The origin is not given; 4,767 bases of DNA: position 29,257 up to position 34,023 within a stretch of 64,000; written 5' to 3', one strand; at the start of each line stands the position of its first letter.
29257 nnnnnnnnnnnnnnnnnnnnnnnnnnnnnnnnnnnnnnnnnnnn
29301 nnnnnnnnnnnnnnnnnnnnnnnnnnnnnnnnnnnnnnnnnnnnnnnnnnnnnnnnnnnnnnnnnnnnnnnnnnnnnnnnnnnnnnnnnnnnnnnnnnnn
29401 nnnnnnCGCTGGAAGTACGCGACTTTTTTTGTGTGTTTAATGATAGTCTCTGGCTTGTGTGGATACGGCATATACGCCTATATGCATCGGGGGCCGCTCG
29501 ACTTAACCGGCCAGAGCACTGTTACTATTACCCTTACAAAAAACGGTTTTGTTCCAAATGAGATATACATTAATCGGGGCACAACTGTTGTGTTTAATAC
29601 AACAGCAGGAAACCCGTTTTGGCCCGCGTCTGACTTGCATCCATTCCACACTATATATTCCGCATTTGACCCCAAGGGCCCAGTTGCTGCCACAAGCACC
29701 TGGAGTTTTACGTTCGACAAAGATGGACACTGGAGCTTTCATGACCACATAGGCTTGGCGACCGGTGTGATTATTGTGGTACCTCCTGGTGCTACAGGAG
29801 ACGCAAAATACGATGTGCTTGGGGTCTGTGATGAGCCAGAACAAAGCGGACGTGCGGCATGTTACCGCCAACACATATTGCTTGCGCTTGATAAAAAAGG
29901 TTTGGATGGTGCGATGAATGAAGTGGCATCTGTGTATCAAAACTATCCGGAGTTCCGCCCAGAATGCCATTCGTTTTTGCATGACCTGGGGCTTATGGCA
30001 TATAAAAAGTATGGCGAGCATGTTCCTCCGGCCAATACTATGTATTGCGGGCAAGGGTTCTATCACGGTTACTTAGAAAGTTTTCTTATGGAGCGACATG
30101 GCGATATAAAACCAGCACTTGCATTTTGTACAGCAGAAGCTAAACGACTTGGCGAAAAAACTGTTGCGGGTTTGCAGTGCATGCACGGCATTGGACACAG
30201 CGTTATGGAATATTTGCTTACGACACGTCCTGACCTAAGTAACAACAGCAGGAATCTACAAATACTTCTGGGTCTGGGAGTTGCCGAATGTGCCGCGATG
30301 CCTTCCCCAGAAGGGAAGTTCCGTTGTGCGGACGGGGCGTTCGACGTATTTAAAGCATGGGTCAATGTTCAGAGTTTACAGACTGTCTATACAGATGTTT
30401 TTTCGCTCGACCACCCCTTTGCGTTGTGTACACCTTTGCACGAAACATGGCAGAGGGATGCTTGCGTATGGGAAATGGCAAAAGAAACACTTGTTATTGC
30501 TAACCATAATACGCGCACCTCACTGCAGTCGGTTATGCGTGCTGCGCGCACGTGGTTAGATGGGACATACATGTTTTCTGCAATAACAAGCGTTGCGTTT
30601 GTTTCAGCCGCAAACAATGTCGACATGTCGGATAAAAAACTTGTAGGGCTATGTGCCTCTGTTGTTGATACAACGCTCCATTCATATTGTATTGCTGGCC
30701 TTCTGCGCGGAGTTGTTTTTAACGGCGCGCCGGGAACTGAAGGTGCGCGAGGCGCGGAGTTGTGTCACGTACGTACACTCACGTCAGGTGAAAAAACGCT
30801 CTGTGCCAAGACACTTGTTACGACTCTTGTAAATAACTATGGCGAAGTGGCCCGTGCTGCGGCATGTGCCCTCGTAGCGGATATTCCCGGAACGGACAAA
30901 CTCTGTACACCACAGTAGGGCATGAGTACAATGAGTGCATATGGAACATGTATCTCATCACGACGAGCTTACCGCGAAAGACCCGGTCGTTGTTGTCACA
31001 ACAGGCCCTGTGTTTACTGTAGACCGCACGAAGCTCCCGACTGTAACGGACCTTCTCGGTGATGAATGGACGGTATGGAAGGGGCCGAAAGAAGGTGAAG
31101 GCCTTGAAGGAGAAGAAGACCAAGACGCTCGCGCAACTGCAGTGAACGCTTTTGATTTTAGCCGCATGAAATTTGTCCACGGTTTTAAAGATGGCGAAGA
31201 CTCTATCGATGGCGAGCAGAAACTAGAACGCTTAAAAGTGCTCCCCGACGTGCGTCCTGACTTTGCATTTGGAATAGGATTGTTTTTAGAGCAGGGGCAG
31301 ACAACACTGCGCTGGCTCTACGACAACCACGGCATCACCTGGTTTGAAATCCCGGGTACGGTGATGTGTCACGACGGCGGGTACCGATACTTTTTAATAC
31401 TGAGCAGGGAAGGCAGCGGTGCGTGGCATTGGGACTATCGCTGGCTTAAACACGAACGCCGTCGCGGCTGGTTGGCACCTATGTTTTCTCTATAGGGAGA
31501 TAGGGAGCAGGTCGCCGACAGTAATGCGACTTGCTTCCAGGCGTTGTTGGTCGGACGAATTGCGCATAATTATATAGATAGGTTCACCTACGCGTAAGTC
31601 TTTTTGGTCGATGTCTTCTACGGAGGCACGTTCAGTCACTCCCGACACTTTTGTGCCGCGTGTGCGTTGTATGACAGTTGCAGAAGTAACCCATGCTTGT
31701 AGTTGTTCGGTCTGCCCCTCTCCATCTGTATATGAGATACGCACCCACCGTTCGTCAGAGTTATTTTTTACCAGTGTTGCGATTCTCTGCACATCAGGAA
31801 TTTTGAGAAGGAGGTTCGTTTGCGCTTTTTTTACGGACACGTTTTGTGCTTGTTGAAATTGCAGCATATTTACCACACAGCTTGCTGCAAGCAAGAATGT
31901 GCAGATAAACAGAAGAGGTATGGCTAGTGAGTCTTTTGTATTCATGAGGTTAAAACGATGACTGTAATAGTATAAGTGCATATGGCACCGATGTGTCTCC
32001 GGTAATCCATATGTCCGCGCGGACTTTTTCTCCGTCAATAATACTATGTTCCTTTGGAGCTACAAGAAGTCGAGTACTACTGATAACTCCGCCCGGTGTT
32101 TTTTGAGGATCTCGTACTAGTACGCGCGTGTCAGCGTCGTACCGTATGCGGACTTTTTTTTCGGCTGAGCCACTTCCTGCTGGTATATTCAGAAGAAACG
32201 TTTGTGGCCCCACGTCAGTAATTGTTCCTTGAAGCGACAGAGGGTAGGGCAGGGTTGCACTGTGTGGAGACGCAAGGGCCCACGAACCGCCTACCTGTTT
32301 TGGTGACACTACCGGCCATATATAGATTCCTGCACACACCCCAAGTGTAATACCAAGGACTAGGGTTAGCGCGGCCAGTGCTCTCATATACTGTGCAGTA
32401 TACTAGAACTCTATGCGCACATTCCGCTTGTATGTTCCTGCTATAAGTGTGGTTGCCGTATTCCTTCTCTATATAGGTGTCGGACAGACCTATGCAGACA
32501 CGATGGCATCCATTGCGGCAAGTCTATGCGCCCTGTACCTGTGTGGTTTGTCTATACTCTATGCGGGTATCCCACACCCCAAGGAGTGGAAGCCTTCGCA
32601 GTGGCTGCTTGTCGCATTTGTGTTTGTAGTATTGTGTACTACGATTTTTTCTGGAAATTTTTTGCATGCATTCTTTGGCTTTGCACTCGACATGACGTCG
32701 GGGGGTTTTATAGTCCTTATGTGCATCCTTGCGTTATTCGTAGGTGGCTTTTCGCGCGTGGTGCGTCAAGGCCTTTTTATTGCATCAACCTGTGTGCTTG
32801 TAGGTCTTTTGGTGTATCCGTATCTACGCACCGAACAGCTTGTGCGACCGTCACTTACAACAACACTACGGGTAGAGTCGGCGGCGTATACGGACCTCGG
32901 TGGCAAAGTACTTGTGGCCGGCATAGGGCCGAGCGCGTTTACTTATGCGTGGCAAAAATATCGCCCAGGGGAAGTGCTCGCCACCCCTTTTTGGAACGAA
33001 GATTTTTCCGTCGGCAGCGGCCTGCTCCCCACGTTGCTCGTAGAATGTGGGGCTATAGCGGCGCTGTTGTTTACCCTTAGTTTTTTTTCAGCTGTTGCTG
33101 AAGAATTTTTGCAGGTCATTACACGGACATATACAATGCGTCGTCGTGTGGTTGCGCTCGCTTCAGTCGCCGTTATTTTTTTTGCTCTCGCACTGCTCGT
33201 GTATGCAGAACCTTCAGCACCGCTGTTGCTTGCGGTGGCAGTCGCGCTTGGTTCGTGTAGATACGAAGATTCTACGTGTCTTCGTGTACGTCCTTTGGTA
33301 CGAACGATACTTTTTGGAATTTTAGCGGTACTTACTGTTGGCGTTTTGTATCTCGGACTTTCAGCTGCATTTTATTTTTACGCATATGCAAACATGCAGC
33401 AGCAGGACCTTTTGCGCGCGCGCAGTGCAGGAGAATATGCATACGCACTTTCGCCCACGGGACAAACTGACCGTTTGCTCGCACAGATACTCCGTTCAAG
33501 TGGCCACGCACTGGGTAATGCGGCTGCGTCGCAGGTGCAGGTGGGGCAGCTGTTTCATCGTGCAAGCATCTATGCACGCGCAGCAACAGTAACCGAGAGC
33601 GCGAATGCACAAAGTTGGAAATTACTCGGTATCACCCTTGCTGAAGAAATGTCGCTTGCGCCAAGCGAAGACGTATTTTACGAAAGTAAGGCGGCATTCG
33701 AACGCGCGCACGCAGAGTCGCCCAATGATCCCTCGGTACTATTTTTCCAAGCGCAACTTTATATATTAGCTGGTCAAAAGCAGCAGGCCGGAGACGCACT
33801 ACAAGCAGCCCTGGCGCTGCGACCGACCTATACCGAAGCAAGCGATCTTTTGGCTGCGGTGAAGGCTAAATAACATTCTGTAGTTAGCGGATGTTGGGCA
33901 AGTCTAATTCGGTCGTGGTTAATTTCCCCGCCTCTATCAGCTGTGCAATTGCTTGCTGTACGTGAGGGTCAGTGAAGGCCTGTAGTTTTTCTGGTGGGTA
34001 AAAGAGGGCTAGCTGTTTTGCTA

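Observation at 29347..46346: Seven-member expansion of an uncharacterised Cys/His-rich extracytoplasmic protein family in a 17-kb island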

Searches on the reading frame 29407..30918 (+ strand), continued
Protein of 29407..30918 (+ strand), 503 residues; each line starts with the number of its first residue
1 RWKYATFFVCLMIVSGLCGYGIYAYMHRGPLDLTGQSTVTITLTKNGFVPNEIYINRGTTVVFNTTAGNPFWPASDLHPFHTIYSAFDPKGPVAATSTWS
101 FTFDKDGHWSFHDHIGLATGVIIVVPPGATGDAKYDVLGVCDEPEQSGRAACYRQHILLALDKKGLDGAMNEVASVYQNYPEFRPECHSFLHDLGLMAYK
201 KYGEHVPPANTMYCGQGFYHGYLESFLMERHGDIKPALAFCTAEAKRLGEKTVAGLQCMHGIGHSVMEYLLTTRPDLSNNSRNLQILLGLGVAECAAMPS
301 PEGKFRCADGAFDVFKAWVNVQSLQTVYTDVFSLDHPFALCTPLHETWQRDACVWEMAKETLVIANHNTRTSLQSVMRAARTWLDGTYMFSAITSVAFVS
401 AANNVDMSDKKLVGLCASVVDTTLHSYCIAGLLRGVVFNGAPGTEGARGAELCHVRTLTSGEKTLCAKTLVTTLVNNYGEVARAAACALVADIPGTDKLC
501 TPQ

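Call 44: search_protein_families(library=pfam, proteins=[L007:874-1473:-, L007:1463-2020:-, L007:2500-4809:+, L007:4849-6216:-, L007:6213-7043:-, L007:6959-7435:-, L007:7432-7917:-, L007:9086-11215:-, L007:11233-12600:-, L007:12597-14039:-], max_evalue=0.001)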
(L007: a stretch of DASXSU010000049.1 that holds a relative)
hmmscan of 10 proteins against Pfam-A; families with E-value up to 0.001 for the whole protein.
L007:874-1473:- (199 aa): 1 family
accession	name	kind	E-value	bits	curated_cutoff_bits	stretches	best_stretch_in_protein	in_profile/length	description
PF07963.17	N_methyl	-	2.6e-05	24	21.2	1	17-41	1-25/27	Prokaryotic N-terminal methylation motif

L007:1463-2020:- (185 aa): 1 family
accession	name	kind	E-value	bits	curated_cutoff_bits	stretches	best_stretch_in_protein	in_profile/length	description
PF07963.17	N_methyl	-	3.2e-07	30.1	21.2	1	6-30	2-26/27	Prokaryotic N-terminal methylation motif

L007:2500-4809:+ (769 aa): 0 families

L007:4849-6216:- (455 aa): 0 families

L007:6213-7043:- (276 aa): 0 families

L007:6959-7435:- (158 aa): 1 family
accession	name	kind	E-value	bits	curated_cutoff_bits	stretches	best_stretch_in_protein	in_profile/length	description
PF07963.17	N_methyl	-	0.00082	19.3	21.2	0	12-34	4-26/27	Prokaryotic N-terminal methylation motif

L007:7432-7917:- (161 aa): 1 family
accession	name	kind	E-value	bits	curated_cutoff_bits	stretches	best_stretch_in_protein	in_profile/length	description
PF12019.13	GspH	-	4.8e-11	43.6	21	1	57-156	1-108/108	Type II transport protein GspH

L007:9086-11215:- (709 aa): 6 families
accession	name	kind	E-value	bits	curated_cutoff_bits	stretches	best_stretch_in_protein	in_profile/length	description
PF00158.32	Sigma54_activat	-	3.9e-70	235.3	20.2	1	382-547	2-167/168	Sigma-54 interaction domain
PF25601.1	AAA_lid_14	-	8.2e-25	86.9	27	1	553-633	1-79/87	AAA+ ATPase lid domain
PF14532.12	Sigma54_activ_2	-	4.3e-17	63.1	25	1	383-552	2-138/138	Sigma-54 interaction domain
PF07728.20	AAA_5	-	2e-09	38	22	1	405-523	2-123/139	AAA domain (dynein-related subfamily)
PF02954.25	HTH_8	-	1.7e-06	28.1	22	1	668-701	4-37/42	Bacterial regulatory protein, Fis family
PF20030.5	bpMoxR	-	1.8e-05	24.4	27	1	391-527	20-149/205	MoxR domain in the MoxR-vWA-beta-propeller ternary systems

L007:11233-12600:- (455 aa): 7 families
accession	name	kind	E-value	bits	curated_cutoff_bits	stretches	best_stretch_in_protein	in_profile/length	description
PF00158.32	Sigma54_activat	-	6.5e-67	224.9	20.2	1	141-307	1-167/168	Sigma-54 interaction domain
PF00072.30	Response_reg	-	1.6e-27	96.3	30.2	1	4-113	1-110/111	Response regulator receiver domain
PF25601.1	AAA_lid_14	-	3.8e-27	94.4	27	1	313-390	1-78/87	AAA+ ATPase lid domain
PF14532.12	Sigma54_activ_2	-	1.5e-16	61.3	25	1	142-312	1-138/138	Sigma-54 interaction domain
PF02954.25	HTH_8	-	1.4e-08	34.8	22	1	410-449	3-42/42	Bacterial regulatory protein, Fis family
PF07728.20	AAA_5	-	2.7e-06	27.8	22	1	165-283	2-123/139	AAA domain (dynein-related subfamily)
PF01078.27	Mg_chelatase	-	0.00012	22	20.3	0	220-283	93-158/207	Magnesium chelatase, subunit ChlI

L007:12597-14039:- (480 aa): 6 families
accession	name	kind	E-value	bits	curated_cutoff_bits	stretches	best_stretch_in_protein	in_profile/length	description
PF02518.31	HATPase_c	-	3e-29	102.1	26.4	1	368-477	2-110/111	Histidine kinase-, DNA gyrase B-, and HSP90-like ATPase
PF08448.16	PAS_4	-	3.7e-10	40.4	23.1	1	138-245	2-109/110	PAS fold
PF00512.31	HisKA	-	6.2e-09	36.2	26.9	1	261-323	3-64/66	His Kinase A (phospho-acceptor) domain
PF00989.32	PAS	-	8.1e-09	35.9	22.6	1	134-240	4-112/113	PAS fold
PF13426.13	PAS_9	-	1.6e-06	28.8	27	1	144-243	4-103/103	PAS domain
PF13581.12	HATPase_c_2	-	0.00041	20.8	27.4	0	375-469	39-122/127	Histidine kinase-like ATPase domain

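Call 60: search_protein_families(library=pfam, proteins=[P0050, P0056, P0079, P0151, P0066, P0069, P0095, P0073, P0089], max_evalue=0.001)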
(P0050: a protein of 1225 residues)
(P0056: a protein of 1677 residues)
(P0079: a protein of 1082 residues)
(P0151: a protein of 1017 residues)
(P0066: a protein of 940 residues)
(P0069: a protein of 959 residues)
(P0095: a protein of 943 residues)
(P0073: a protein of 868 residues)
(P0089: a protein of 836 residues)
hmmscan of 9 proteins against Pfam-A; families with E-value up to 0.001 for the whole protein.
P0050 (1225 aa): 0 families

P0056 (1677 aa): 1 family
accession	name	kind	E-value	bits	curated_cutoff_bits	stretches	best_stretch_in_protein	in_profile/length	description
PF14312.12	FG-GAP_2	-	1.7e-48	163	23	5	1391-1424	13-49/49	FG-GAP repeat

P0079 (1082 aa): 2 families
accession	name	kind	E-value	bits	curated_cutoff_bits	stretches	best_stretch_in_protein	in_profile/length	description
PF13473.12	Cupredoxin_1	-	6.2e-12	45.9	27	1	991-1081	20-104/104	Cupredoxin-like domain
PF00127.26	Copper-bind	-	2e-08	35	21.2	0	871-949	13-83/99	Copper binding proteins, plastocyanin/azurin family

P0151 (1017 aa): 0 families

P0066 (940 aa): 1 family
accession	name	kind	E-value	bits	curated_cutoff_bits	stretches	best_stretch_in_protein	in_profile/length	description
PF13473.12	Cupredoxin_1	-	4.7e-06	27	27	1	833-937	18-104/104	Cupredoxin-like domain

P0069 (959 aa): 2 families
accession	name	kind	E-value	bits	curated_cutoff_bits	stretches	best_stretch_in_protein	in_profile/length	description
PF13473.12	Cupredoxin_1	-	1.1e-18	67.5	27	2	9-116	2-104/104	Cupredoxin-like domain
PF00127.26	Copper-bind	-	0.00033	21.4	21.2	0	539-611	14-89/99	Copper binding proteins, plastocyanin/azurin family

P0095 (943 aa): 1 family
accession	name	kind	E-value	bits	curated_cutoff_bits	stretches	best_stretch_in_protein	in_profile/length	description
PF13473.12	Cupredoxin_1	-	0.00074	20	27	0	845-942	12-104/104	Cupredoxin-like domain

P0073 (868 aa): 1 family
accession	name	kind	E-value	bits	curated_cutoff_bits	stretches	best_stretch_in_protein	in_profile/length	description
PF13473.12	Cupredoxin_1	-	0.00022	21.6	27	1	774-866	17-104/104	Cupredoxin-like domain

P0089 (836 aa): 0 families

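Call 71: find_homologous_proteins(query=L006:9806-11083:+, max_evalue=0.00001)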
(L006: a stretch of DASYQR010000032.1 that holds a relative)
Query L006:9806-11083:+ (426 aa): 402 proteins with E <= 0.00001 among 8000 candidates; the best 120 are listed.
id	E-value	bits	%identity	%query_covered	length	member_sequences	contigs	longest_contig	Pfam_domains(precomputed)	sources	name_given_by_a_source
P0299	1.2e-297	1004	100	100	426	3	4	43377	-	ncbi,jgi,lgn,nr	ncbi:MAG TPA: hypothetical protein VGQ07_01810 [Nitrospirales bacterium]|jgi:hypothetical protein|nr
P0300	5.4e-269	910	90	100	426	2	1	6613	-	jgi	jgi:hypothetical protein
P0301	2.0e-263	892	88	100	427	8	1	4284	-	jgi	-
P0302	3.6e-245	831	83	100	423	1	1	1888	-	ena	-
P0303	1.9e-244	829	84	100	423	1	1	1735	-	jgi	jgi:hypothetical protein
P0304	8.5e-214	728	73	100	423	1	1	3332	-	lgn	-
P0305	7.2e-163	560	58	100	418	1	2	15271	-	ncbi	ncbi:MAG: hypothetical protein ACREQA_13220 [Candidatus Binatia bacterium]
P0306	1.1e-157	543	57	99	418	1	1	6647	-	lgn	-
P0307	1.3e-134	467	64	73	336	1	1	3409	-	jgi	jgi:hypothetical protein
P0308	9.2e-134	464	57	84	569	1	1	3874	-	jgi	-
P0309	1.7e-133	464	63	79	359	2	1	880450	-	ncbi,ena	-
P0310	3.9e-132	459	53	87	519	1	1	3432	PF13473.13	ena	-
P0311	5.1e-130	452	50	96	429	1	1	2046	-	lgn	-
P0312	2.3e-126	440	55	85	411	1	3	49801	-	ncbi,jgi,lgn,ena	-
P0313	1.0e-125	438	52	85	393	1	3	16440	-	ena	-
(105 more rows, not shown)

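Call 86: search_protein_families(library=phrogs, proteins=[window:29407-30918:+], max_evalue=0.01)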
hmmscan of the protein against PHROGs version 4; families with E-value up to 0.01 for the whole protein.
window:29407-30918:+ (503 aa): 0 families

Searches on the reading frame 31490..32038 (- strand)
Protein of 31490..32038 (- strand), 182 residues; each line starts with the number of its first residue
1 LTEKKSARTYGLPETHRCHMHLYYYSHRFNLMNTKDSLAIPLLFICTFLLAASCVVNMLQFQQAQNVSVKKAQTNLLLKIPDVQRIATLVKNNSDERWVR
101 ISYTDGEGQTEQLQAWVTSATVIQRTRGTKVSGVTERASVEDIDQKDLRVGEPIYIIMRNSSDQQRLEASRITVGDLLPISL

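Call 12: search_protein_families(library=pfam, proteins=[window:31490-32038:-], max_evalue=0.01)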
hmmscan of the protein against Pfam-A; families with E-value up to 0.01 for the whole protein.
window:31490-32038:- (182 aa): 0 families

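Call 65: search_protein_families(library=pfam, proteins=[window:31490-32038:-], max_evalue=5)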
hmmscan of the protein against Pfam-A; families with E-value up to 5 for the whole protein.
window:31490-32038:- (182 aa): 1 family
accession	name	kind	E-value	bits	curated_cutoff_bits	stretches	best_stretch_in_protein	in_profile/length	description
PF17665.6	DUF5527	-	0.089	12.9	28.5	1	32-58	35-61/139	Family of unknown function (DUF5527)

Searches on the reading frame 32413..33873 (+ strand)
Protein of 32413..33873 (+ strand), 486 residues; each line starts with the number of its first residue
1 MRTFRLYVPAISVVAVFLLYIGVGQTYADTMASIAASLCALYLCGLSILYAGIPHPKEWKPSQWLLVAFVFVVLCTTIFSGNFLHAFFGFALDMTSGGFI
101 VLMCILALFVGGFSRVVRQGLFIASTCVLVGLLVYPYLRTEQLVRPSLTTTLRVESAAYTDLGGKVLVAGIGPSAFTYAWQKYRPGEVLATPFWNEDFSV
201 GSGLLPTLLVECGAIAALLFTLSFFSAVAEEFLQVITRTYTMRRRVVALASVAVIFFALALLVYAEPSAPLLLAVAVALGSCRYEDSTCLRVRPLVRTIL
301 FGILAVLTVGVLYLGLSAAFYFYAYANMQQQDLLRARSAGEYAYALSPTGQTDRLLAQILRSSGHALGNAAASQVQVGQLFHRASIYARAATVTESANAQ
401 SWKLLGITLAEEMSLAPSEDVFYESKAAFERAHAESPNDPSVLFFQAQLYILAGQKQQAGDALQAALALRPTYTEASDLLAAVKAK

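Call 12: search_protein_families(library=pfam, proteins=[window:32413-33873:+], max_evalue=0.01)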
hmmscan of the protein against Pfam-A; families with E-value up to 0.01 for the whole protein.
window:32413-33873:+ (486 aa): 3 families
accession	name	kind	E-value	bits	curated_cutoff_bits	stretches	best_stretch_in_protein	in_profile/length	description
PF14559.12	TPR_19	-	0.0001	23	25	1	426-482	11-67/68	Tetratricopeptide repeat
PF07719.23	TPR_2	-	0.00029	21.2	27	1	442-473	3-34/34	Tetratricopeptide repeat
PF23914.1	TPR_CcmH_CycH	-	0.00072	19.9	42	1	394-484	45-131/158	Cytochrome c-type biogenesis protein H TPR domain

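Call 88: search_protein_families(library=ncbifam, proteins=[window:32413-33873:+], max_evalue=0.01)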
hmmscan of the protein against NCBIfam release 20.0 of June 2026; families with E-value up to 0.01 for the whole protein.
window:32413-33873:+ (486 aa): 5 families
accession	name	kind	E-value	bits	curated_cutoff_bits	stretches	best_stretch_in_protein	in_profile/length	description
NF009037.0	PRK12370.1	equivalog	0.0024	16.3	589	1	383-477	322-409/553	HilA/EilA family virulence transcriptional regulator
TIGR02917.1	PEP_TPR_lipo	equivalog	0.0024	15.8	312.2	1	340-481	302-438/899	XrtA/PEP-CTERM system TPR-repeat protein PrsT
NF047371.1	FlcA_CTERM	equivalog_domain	0.0025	16.3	300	1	418-472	325-379/646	periplasmic flagellar collar protein FlcA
TIGR02552.1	LcrH_SycD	equivalog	0.003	17.3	104.8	1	426-478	72-124/136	SycD/LcrH family type III secretion system chaperone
NF047558.1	TPR_END_plus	domain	0.007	16.3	32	0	446-475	5-34/56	TPR end-of-group domain-containing protein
